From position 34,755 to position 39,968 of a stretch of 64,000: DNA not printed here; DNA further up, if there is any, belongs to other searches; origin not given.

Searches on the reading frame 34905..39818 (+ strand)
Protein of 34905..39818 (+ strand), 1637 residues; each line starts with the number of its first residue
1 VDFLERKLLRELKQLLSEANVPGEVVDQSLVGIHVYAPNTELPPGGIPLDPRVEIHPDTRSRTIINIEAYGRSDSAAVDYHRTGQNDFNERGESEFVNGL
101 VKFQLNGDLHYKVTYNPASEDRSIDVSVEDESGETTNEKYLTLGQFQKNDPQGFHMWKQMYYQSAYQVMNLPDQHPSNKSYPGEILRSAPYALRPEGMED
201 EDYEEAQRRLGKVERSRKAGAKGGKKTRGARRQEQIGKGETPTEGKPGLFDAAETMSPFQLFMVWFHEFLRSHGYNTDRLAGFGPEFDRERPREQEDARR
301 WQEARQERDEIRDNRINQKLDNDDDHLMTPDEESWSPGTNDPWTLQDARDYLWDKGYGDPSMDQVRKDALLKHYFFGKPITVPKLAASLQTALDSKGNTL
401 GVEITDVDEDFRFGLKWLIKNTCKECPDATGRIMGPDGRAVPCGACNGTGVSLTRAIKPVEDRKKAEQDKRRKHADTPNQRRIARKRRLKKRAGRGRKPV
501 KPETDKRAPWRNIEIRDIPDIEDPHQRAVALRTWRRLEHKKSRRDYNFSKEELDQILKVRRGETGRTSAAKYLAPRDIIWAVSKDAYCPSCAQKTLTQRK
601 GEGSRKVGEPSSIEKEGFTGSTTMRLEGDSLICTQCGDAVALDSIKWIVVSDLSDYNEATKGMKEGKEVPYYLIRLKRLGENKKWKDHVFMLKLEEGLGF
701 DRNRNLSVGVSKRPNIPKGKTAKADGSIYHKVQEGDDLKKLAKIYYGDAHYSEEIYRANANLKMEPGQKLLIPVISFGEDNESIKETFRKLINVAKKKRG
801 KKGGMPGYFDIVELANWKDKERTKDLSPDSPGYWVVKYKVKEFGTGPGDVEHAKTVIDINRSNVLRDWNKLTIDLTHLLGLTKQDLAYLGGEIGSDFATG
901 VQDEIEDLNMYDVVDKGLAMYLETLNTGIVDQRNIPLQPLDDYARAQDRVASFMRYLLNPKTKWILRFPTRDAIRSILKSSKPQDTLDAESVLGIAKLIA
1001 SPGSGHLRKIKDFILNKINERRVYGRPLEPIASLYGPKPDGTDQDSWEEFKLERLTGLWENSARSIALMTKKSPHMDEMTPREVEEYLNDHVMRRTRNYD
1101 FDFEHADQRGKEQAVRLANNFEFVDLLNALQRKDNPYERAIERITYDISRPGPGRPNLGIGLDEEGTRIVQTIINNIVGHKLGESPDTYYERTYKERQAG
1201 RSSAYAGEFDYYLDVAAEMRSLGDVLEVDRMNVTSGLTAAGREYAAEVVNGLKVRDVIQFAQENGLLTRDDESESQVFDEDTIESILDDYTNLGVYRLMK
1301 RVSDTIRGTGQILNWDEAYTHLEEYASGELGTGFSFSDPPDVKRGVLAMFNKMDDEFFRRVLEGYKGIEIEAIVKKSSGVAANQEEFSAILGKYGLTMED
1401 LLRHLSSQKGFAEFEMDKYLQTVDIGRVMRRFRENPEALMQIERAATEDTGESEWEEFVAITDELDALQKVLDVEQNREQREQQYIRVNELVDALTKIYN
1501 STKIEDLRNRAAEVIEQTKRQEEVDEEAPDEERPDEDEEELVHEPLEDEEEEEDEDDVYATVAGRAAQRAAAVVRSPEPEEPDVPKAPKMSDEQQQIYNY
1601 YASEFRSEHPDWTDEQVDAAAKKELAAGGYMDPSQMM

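Call 43: search_protein_families(library=pfam, proteins=[window:34905-39818:+], max_evalue=0.001)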
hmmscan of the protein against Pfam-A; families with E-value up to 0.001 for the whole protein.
window:34905-39818:+ (1637 aa): 1 family
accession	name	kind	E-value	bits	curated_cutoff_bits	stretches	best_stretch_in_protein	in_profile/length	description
PF01476.26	LysM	-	0.00067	20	20.9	0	730-773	1-43/43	LysM domain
